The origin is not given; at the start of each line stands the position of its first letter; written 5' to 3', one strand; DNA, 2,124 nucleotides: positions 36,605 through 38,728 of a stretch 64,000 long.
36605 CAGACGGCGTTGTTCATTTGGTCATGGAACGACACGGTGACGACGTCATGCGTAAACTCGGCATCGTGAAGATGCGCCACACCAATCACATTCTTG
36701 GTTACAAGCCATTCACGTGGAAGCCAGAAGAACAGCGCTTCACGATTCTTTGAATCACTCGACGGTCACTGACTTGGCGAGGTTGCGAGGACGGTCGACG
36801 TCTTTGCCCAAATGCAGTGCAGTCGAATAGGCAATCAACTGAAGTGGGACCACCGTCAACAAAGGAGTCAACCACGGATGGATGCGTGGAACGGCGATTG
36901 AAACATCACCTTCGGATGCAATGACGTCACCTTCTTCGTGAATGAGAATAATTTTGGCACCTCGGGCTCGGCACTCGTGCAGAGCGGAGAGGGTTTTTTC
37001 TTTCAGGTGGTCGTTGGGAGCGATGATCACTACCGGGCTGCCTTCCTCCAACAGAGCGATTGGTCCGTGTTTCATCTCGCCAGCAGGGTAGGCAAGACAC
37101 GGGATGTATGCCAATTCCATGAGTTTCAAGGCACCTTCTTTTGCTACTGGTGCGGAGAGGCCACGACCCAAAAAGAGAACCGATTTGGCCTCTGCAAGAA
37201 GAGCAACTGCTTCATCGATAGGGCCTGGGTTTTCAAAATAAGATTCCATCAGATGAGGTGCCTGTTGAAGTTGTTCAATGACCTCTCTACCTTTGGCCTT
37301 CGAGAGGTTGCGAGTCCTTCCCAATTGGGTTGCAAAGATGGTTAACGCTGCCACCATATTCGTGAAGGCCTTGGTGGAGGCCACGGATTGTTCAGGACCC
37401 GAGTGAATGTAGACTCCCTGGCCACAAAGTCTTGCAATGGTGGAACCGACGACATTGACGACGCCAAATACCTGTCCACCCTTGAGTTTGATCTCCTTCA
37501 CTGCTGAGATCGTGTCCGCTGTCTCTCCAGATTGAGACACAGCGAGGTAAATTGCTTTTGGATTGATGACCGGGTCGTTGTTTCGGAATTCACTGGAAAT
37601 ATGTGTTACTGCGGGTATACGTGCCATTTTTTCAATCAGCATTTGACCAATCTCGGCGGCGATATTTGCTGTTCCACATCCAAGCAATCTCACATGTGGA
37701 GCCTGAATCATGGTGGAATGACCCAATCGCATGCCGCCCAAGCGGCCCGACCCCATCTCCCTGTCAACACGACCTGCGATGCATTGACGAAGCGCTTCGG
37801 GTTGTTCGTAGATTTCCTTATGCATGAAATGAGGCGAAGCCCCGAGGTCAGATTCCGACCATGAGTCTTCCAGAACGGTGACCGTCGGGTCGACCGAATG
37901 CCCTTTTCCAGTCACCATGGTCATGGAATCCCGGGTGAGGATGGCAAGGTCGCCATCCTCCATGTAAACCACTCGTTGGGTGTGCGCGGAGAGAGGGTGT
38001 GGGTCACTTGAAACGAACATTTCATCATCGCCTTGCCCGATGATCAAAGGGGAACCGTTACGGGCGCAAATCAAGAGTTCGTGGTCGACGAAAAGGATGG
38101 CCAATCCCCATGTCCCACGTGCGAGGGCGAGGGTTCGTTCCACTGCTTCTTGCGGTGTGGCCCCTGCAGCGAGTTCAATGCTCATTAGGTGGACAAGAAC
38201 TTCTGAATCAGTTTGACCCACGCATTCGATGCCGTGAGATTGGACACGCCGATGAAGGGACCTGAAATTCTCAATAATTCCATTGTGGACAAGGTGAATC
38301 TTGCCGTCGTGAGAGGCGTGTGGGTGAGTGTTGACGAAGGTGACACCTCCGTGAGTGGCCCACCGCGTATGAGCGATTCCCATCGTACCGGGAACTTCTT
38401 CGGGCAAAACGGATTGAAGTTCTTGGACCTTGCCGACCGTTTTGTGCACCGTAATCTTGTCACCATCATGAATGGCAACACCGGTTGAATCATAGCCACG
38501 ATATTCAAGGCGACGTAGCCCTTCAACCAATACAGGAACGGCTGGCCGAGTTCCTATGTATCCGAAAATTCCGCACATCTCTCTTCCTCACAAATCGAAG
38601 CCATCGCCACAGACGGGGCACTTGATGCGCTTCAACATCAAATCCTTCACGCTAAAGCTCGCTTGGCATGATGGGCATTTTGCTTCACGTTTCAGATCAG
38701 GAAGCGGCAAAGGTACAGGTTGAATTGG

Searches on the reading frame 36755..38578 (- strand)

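Call 21: search_protein_families(library=pfam, proteins=[window:36755-38578:-], max_evalue=0.00001)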
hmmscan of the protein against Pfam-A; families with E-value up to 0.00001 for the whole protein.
window:36755-38578:- (607 aa): 4 families
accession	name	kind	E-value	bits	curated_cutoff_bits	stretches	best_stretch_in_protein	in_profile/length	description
PF01380.27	SIS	-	8e-50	168.5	25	2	461-589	2-130/131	SIS domain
PF13522.11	GATase_6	-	2e-15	57.4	27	1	64-191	10-129/130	Glutamine amidotransferase domain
PF13537.11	GATase_7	-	2.7e-12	47.2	25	1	86-196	15-121/123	Glutamine amidotransferase domain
PF13230.11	GATase_4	-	5.5e-07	29.2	23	1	65-139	72-144/272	Glutamine amidotransferases class-II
